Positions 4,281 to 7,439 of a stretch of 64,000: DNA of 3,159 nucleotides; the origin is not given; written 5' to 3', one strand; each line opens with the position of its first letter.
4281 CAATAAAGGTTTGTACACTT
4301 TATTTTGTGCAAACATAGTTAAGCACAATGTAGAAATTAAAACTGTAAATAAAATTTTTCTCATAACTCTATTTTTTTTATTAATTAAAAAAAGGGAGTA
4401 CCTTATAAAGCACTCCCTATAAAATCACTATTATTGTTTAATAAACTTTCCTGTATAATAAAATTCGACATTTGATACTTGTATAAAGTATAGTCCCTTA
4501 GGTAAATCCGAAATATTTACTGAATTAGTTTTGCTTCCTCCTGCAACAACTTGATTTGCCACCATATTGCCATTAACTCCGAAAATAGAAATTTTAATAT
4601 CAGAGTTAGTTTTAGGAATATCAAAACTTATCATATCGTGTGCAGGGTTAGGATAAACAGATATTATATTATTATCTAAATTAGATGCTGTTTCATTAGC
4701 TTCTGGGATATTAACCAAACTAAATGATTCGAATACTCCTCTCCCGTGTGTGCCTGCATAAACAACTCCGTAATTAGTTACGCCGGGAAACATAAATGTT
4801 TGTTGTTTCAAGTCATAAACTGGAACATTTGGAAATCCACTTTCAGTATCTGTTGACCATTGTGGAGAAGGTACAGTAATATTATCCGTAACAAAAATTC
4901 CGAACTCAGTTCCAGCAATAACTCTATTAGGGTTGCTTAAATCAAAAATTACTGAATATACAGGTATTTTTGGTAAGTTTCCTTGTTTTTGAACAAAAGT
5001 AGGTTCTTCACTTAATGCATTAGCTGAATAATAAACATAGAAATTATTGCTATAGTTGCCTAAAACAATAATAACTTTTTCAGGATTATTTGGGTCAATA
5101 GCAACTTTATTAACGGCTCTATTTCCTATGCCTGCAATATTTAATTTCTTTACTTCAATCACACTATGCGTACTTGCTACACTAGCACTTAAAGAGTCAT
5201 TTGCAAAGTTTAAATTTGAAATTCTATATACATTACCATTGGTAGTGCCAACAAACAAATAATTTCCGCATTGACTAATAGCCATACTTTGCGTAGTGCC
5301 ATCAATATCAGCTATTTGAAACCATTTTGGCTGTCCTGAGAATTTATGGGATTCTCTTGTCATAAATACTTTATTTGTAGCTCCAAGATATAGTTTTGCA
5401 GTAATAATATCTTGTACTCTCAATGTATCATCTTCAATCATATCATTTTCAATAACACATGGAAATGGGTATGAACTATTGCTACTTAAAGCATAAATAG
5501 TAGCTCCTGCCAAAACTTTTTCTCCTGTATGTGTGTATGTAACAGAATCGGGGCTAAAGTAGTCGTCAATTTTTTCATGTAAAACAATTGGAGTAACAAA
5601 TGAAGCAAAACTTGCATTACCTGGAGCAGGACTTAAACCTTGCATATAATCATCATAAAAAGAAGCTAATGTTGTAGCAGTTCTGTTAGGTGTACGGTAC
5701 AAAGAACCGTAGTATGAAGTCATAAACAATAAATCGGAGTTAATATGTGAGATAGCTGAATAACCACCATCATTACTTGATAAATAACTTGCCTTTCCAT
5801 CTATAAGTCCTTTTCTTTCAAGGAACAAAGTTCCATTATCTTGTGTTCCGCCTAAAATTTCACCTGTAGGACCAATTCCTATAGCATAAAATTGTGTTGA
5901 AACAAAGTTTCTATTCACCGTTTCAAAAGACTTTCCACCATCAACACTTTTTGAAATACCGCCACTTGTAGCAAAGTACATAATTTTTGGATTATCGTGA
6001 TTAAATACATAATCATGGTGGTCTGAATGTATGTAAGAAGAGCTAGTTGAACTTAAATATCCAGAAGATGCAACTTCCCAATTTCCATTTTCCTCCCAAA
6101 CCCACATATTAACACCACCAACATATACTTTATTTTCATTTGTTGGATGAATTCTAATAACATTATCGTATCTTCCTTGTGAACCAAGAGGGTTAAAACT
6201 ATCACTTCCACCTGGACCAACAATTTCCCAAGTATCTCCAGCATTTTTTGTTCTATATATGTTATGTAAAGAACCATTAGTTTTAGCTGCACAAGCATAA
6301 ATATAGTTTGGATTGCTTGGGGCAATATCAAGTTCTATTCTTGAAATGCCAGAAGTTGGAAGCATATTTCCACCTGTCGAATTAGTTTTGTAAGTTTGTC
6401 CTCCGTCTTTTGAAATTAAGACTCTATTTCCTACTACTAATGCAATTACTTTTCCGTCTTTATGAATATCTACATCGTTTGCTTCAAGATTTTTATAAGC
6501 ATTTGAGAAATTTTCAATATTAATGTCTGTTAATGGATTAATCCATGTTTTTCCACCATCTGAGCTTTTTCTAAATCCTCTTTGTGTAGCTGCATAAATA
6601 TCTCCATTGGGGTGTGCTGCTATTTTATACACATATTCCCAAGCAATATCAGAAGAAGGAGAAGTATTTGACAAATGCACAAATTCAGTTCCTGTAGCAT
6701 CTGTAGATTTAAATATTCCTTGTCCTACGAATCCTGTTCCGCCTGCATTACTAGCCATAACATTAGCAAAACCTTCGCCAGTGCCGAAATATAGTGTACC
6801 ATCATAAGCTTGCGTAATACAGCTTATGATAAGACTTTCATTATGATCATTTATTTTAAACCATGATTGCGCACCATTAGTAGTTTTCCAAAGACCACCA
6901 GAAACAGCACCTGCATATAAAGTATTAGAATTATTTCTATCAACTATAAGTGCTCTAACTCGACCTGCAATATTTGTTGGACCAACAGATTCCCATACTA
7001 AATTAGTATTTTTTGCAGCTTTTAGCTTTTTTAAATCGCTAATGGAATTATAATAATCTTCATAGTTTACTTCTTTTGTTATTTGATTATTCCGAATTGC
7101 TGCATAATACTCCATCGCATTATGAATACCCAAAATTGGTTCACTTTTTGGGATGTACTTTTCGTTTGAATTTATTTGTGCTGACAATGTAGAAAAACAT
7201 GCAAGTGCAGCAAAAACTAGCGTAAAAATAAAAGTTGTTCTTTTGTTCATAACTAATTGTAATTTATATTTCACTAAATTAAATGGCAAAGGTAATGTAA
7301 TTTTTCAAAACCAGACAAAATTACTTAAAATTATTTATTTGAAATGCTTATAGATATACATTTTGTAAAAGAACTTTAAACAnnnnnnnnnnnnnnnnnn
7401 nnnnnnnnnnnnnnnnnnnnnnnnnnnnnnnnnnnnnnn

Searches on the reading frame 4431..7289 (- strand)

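Call 72: search_protein_families(library=ncbifam, proteins=[window:4431-7289:-], max_evalue=0.00001)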
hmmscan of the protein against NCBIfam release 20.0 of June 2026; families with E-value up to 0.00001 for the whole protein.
window:4431-7289:- (952 aa): 2 families
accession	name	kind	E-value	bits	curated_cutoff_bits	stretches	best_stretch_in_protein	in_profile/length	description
NF045728.1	glycosyl_F510_1955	equivalog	3.6e-19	69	175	0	345-492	75-204/246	F510_1955 family glycosylhydrolase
TIGR04183.1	Por_Secre_tail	domain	1.1e-11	44.5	23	1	878-952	1-72/72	T9SS type A sorting domain-containing protein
